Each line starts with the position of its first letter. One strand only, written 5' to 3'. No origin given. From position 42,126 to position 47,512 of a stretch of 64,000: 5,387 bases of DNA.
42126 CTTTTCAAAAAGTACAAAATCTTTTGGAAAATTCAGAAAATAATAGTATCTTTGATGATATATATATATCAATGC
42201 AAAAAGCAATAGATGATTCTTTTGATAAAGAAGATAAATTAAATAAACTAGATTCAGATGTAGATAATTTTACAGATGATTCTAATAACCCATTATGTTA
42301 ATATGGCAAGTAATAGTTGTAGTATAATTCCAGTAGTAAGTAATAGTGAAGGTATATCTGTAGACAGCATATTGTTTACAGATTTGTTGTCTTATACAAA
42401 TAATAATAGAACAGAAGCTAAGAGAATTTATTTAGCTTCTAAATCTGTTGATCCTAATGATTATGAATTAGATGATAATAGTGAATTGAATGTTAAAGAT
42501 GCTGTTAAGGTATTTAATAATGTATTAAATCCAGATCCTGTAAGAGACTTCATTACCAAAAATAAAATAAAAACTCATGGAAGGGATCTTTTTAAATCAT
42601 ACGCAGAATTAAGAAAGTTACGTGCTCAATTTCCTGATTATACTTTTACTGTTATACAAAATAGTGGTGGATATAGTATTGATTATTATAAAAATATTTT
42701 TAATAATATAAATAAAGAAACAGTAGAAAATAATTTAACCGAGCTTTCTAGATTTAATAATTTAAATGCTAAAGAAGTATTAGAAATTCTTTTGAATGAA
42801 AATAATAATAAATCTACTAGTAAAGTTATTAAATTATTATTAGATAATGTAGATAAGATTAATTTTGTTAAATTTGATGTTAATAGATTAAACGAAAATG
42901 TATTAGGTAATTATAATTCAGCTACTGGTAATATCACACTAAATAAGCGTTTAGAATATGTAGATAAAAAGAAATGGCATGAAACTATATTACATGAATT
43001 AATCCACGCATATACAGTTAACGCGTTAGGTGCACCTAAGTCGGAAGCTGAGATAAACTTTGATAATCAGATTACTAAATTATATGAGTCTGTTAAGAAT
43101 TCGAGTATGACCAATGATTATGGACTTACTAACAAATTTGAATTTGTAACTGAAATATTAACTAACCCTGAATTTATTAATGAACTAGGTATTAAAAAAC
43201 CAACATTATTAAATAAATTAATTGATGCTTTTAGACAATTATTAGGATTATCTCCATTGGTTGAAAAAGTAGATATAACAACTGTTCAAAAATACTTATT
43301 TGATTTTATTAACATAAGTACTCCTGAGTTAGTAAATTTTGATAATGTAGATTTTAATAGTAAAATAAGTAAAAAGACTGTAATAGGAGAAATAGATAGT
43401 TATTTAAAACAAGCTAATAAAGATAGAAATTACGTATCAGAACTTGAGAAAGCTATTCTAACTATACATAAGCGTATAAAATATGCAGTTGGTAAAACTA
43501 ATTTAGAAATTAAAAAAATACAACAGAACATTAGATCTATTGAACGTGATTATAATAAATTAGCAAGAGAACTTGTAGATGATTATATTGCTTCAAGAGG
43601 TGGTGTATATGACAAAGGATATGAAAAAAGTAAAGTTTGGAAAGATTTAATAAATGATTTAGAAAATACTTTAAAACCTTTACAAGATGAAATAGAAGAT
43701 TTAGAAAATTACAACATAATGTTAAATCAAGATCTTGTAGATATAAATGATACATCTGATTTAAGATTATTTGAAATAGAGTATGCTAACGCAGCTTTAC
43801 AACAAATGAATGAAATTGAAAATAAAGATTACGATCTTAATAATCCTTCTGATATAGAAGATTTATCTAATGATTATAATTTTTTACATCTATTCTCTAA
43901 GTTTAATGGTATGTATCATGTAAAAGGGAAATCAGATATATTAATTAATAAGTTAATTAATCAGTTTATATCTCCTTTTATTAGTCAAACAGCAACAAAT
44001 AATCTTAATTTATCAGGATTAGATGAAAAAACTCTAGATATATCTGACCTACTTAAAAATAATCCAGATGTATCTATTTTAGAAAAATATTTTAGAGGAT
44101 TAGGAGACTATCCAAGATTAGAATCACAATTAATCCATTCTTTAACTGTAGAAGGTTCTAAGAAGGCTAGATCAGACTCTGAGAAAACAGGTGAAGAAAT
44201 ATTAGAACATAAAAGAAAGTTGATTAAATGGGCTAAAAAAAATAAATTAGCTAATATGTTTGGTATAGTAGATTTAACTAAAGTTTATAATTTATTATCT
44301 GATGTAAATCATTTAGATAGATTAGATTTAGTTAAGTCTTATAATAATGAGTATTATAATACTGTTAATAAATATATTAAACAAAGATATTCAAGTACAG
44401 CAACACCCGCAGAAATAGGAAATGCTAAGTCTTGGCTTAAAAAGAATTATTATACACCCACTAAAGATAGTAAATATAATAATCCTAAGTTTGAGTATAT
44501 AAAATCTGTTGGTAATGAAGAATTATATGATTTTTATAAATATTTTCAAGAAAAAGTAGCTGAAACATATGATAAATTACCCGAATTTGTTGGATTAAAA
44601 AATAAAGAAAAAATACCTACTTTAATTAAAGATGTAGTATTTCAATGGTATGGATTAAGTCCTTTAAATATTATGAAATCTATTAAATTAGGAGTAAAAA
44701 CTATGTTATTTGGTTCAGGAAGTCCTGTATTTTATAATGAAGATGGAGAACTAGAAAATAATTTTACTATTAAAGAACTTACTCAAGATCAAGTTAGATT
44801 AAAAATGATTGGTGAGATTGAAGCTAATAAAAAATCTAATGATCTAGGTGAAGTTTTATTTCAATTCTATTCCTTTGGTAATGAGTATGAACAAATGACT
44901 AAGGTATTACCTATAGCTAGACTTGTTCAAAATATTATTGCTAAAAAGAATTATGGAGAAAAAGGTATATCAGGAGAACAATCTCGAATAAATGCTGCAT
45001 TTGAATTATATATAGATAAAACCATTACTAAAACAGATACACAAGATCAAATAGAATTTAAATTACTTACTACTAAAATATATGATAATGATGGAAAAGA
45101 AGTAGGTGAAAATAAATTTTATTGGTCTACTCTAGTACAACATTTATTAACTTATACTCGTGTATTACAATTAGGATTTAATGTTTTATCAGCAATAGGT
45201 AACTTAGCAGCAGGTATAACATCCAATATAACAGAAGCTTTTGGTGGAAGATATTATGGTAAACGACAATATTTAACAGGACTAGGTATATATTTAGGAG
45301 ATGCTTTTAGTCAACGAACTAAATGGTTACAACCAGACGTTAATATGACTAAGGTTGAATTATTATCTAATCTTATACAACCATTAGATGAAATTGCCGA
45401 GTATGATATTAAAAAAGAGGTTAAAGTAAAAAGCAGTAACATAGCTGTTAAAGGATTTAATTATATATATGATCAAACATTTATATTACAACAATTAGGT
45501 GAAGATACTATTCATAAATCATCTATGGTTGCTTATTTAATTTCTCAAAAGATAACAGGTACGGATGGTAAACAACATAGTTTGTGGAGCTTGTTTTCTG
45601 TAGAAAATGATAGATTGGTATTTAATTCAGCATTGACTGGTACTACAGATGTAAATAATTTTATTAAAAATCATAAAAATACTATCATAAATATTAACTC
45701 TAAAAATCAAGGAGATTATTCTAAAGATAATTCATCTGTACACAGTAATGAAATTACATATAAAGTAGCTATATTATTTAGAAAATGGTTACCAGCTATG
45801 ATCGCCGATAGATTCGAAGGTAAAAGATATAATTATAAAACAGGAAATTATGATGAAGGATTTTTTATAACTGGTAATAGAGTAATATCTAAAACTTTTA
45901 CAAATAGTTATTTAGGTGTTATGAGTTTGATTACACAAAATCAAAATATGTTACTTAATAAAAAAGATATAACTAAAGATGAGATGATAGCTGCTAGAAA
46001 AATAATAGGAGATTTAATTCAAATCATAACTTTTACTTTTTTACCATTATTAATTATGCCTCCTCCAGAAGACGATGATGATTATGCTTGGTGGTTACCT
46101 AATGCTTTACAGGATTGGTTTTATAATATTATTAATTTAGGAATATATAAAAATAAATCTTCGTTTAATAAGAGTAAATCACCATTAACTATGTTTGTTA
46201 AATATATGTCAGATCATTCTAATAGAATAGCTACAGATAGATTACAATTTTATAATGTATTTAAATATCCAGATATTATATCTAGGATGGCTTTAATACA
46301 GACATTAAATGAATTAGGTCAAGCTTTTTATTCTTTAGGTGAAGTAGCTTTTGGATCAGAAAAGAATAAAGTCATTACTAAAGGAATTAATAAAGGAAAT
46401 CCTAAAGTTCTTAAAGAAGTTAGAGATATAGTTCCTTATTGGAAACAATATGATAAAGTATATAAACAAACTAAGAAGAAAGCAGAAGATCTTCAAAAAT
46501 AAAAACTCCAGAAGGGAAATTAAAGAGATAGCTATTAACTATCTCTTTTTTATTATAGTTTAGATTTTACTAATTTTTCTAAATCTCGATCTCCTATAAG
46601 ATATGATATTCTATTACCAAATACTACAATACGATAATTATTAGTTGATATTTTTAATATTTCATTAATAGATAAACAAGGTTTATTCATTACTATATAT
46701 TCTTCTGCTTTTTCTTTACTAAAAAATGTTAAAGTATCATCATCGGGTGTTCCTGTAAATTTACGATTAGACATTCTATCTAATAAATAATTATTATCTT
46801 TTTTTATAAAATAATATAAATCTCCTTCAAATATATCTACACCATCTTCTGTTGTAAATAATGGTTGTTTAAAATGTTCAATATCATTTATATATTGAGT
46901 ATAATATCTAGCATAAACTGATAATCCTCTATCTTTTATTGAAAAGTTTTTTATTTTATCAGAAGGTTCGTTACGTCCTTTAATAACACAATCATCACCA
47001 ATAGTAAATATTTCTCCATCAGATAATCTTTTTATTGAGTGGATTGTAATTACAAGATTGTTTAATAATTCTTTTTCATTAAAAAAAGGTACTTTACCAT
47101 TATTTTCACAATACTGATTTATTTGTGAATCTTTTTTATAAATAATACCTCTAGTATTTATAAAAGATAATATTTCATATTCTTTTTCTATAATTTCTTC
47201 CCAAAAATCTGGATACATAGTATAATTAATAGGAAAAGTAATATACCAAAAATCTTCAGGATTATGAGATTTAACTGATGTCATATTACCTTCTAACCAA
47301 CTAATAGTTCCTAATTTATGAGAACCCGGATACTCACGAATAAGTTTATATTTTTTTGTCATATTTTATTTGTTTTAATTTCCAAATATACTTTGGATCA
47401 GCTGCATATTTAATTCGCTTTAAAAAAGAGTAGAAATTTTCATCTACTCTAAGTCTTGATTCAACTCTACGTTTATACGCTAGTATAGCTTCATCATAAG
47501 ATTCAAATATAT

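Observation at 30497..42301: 3934-codon ORF with a beta-prime-like 'ADFDID' double-psi beta-barrel: candidate virion-packaged single-chain RNA polymerase fused to a zincin-like module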

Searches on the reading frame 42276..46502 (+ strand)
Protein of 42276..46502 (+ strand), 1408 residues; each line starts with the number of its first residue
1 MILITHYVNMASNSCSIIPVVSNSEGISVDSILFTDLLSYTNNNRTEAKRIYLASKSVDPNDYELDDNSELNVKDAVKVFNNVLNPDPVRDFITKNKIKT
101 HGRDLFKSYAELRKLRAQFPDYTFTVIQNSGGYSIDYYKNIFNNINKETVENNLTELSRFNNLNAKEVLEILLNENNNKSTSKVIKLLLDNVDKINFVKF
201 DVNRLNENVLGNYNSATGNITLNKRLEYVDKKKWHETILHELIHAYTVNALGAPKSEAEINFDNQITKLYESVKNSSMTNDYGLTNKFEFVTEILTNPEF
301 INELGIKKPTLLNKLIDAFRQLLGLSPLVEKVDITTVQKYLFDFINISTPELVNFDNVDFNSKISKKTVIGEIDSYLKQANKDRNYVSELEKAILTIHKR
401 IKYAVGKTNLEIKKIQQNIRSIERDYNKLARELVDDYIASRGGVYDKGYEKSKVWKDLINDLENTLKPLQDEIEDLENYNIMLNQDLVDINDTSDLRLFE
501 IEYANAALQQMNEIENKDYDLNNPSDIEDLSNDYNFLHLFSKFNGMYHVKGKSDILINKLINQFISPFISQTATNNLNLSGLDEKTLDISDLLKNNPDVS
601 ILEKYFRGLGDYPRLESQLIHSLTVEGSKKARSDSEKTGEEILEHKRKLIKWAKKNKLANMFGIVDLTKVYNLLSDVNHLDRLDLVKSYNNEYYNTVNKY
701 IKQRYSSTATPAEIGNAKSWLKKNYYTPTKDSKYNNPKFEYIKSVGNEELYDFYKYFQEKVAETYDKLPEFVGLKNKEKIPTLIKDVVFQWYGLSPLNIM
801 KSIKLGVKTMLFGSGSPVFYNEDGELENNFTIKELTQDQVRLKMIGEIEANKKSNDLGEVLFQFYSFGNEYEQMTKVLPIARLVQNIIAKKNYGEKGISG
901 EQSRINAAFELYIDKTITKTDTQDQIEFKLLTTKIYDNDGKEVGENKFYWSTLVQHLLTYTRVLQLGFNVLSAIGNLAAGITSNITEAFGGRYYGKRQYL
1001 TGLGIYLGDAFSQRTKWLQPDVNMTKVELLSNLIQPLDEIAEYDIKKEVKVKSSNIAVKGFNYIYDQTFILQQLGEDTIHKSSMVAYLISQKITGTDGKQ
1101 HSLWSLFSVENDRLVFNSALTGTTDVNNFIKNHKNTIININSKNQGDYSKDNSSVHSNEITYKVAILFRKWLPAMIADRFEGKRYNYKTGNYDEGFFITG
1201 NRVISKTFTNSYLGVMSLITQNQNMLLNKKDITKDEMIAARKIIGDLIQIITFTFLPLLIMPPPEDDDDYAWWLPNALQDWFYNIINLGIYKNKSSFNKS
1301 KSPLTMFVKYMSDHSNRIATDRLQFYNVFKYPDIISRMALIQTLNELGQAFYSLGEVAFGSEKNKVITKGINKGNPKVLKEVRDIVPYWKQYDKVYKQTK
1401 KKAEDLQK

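Call 10: search_protein_families(library=phrogs, proteins=[window:42276-46502:+], max_evalue=0.001)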
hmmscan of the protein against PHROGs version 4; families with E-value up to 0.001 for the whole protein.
window:42276-46502:+ (1408 aa): 0 families

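Call 27: search_protein_families(library=pfam, proteins=[window:42276-46502:+], max_evalue=0.01)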
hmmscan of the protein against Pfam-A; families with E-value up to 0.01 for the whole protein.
window:42276-46502:+ (1408 aa): 1 family
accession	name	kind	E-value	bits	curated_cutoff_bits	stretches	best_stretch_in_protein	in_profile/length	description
PF10263.15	SprT-like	-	7.7e-05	23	25.6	1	198-248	21-75/108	SprT-like family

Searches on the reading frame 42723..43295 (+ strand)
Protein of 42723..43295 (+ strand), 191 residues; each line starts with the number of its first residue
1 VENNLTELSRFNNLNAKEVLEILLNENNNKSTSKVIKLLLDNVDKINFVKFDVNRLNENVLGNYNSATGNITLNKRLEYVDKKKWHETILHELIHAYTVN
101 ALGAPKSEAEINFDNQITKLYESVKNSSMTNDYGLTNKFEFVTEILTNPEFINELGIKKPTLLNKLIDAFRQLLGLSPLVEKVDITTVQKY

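Call 84: search_protein_families(library=pfam, proteins=[window:42723-43295:+], max_evalue=0.1)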
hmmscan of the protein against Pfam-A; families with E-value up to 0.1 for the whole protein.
window:42723-43295:+ (191 aa): 7 families
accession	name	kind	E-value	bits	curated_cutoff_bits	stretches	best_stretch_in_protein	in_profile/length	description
PF10263.15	SprT-like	-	1.2e-05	25.5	25.6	1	48-99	20-75/108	SprT-like family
PF13678.12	Peptidase_M85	-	0.002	18.3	23.8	1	23-99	92-168/251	NFkB-p65-degrading zinc protease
PF18818.7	MPTase-PolyVal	-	0.0047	17.4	27.5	1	63-97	22-56/126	Zincin-like metallopeptidase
PF09768.15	Peptidase_M76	-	0.0061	16.8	25.2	1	32-97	13-80/170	Peptidase M76 family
PF08393.18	DHC_N2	-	0.01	15.2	31.9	1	8-92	312-387/403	Dynein heavy chain, N-terminal region 2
PF06167.18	Peptidase_M90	-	0.097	12.7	26.2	0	57-142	116-213/243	Glucose-regulated metallo-peptidase M90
PF07819.20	PGAP1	-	0.098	12.8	24.3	0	98-131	121-154/233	PGAP1-like alpha/beta domain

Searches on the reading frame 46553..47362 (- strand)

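Call 10: search_protein_families(library=phrogs, proteins=[window:46553-47362:-], max_evalue=0.001)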
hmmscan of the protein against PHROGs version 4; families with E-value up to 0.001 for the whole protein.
window:46553-47362:- (269 aa): 1 family
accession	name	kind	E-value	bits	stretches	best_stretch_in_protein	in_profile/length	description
phrog_11079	-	unknown function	6.8e-47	161.2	1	2-239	1-247/270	-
